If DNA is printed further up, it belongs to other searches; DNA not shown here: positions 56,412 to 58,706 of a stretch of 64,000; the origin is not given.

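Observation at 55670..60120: Compact glycyl-radical-enzyme locus (AraC | short GRE - SGNH esterase - activase) with no assignable chemistry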

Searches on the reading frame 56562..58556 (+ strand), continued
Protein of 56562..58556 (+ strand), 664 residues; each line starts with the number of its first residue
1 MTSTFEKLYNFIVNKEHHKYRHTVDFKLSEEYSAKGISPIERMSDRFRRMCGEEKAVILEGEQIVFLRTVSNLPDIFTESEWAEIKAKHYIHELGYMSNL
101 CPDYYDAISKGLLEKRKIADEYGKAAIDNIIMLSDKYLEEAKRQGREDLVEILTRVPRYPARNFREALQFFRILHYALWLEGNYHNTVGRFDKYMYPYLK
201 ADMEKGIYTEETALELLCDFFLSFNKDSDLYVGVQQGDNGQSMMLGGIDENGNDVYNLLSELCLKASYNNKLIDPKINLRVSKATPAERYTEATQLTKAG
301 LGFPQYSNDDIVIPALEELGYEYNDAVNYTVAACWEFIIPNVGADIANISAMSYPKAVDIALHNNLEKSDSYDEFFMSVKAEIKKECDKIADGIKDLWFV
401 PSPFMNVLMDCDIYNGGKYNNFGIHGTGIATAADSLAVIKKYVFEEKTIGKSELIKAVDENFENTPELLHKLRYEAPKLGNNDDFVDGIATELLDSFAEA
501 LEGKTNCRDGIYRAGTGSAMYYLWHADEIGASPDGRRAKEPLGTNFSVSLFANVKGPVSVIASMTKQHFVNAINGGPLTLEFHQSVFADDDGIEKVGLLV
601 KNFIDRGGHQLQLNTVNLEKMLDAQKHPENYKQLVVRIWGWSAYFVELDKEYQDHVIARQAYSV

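Call 92: search_protein_families(library=pfam, proteins=[L133:2626-3339:-, L115:3548-5041:+, L135:10084-13638:-, L117:2961-3626:+, L135:15490-16614:+, L135:6107-7093:-, L113:1673-2545:+, L105:2550-3869:+, L135:23-1519:+, L114:4869-6116:+], max_evalue=0.001)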
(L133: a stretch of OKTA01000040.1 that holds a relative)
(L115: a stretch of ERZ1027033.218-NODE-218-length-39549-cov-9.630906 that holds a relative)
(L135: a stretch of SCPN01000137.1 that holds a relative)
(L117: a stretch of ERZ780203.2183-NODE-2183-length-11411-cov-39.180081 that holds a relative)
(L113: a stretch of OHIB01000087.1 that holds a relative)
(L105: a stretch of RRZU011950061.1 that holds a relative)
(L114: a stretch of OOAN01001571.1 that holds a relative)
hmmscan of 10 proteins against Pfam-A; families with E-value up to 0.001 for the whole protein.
L133:2626-3339:- (237 aa): 0 families

L115:3548-5041:+ (498 aa): 2 families
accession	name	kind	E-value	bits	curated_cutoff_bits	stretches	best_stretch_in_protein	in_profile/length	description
PF00999.27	Na_H_Exchanger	-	1.5e-44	152.9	26.2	1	19-394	6-372/375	Sodium/hydrogen exchanger, transmembrane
PF02080.26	TrkA_C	-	2.7e-08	34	27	1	422-480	2-62/71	TrkA-C domain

L135:10084-13638:- (1184 aa): 0 families

L117:2961-3626:+ (222 aa): 0 families

L135:15490-16614:+ (375 aa): 1 family
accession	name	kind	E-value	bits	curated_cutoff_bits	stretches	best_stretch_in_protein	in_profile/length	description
PF01263.26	Aldose_epim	-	8.8e-87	291.7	27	1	41-371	1-299/299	Aldose 1-epimerase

L135:6107-7093:- (328 aa): 2 families
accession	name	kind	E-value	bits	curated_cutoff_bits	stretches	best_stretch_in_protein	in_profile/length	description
PF00392.27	GntR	-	3.3e-08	33.5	27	1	11-73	2-64/64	Bacterial regulatory proteins, gntR family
PF13377.12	Peripla_BP_3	-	9.8e-08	32.7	26.5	1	202-310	17-143/167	Periplasmic binding protein-like domain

L113:1673-2545:+ (291 aa): 0 families

L105:2550-3869:+ (440 aa): 2 families
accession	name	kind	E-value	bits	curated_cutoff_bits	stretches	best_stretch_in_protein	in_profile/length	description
PF00083.30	Sugar_tr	-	7.3e-107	358.5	22.3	1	14-437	2-451/452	Sugar (and other) transporter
PF07690.21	MFS_1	-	2.4e-29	102.8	33.4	2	18-276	2-237/347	Major Facilitator Superfamily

L135:23-1519:+ (499 aa): 0 families

L114:4869-6116:+ (416 aa): 0 families
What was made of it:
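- The recurrent porter is of the sugar-porter family and is paired with an aldose 1-epimerase (call 92).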

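Call 94: search_protein_families(library=pfam, proteins=[L105:3900-6299:+, L110:4711-7194:+, L108:503-3934:+, L108:12657-14039:+, L108:15456-16499:+, L108:16544-17617:+, L104:6182-7693:+, L123:3539-5374:+, L125:2893-4692:+, L139:10549-12831:+], max_evalue=0.001)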
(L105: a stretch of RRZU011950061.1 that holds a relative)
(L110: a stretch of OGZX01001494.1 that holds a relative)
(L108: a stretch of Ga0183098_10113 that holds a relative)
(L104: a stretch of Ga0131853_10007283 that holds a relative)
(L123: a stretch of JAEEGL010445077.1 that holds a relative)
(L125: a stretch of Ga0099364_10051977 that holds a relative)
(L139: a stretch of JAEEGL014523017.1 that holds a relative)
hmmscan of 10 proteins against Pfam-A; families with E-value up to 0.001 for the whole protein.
L105:3900-6299:+ (800 aa): 4 families
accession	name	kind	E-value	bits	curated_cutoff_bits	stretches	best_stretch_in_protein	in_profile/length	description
PF07944.18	Beta-AFase-like_GH127_cat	-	2.9e-103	346.2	24.9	1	35-424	1-375/376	Beta-L-arabinofuranosidase, GH127 catalytic domain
PF20736.2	Glyco_hydro127M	-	6.3e-25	87.6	24.2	1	435-546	2-95/95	Beta-L-arabinofuranosidase, GH127 middle domain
PF20737.2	Glyco_hydro127C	-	1.1e-21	76.7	23.7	1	548-654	1-71/71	Glycoside hydrolase family 127 C-terminal domain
PF20620.4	DUF6805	-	8.2e-19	68.7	27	1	669-795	5-131/133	Family of unknown function (DUF6805)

L110:4711-7194:+ (828 aa): 3 families
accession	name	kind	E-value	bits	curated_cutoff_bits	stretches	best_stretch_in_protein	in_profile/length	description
PF06964.18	Alpha-L-AF_C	-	7.9e-17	62.4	27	1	656-820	19-165/165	Alpha-L-arabinofuranosidase C-terminal domain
PF06439.18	3keto-disac_hyd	-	1.3e-15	58.4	26.8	1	98-258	10-186/187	3-keto-disaccharide hydrolase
PF22848.2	ASD1_dom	-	5.1e-15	56.1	22.2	1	508-583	108-177/239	Alpha-L-arabinofuranosidase 1 domain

L108:503-3934:+ (1144 aa): 4 families
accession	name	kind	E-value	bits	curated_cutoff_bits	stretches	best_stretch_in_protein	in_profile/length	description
PF13715.12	CarbopepD_reg_2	-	1.3e-21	76.9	32.2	1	141-222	1-88/88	CarboxypepD_reg-like domain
PF00593.30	TonB_dep_Rec_b-barrel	-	7e-20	72.7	27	1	542-997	29-421/436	TonB dependent receptor-like, beta-barrel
PF07715.20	Plug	-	2.7e-17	63.6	23.9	1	230-336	2-107/107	TonB-dependent Receptor Plug Domain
PF13620.12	CarboxypepD_reg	-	3.1e-13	50.3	32.3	1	141-203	2-74/82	Carboxypeptidase regulatory-like domain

L108:12657-14039:+ (461 aa): 1 family
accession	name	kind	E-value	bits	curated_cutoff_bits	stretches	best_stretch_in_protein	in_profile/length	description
PF01229.23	Glyco_hydro_39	-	1.6e-23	83.7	26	1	80-321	57-302/472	Glycosyl hydrolases family 39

L108:15456-16499:+ (348 aa): 2 families
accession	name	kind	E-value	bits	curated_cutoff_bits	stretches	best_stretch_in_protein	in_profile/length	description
PF04616.20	Glyco_hydro_43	-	7.7e-67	226.1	32.2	1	39-325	1-285/288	Glycosyl hydrolases family 43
PF00251.26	Glyco_hydro_32N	-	0.00011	22.3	22.1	1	41-159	117-246/307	Glycosyl hydrolases family 32 N-terminal domain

L108:16544-17617:+ (358 aa): 1 family
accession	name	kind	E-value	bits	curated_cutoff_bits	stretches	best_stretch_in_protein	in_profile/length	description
PF00149.33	Metallophos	-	1.7e-10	42.1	21.5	1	42-268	7-189/191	Calcineurin-like phosphoesterase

L104:6182-7693:+ (504 aa): 2 families
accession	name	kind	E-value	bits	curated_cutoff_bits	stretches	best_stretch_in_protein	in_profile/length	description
PF06964.18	Alpha-L-AF_C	-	1.2e-47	162.6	27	1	291-495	1-165/165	Alpha-L-arabinofuranosidase C-terminal domain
PF22848.2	ASD1_dom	-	0.0003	20.9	22.2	0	65-126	10-76/239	Alpha-L-arabinofuranosidase 1 domain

L123:3539-5374:+ (612 aa): 0 families

L125:2893-4692:+ (600 aa): 3 families
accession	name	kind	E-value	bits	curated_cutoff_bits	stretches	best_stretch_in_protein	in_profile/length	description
PF06580.19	His_kinase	-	4.5e-19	68.9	25.2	1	395-473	1-80/81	Histidine kinase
PF02518.31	HATPase_c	-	3.5e-09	37.5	26.4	1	492-596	8-110/111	Histidine kinase-, DNA gyrase B-, and HSP90-like ATPase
PF00672.30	HAMP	-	6.3e-07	30.1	25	1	340-379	13-52/53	HAMP domain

L139:10549-12831:+ (761 aa): 2 families
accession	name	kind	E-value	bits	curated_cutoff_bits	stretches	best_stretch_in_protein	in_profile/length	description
PF01229.23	Glyco_hydro_39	-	9.5e-07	28.4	26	1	374-533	68-227/472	Glycosyl hydrolases family 39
PF02449.21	Glyco_hydro_42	-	0.00058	19.8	21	0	352-402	16-66/376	Beta-galactosidase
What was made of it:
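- GH127 beta-L-arabinofuranosidase, known for trimming Hyp-linked arabinosides (from general knowledge), follows the porter in two loci (call 94).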
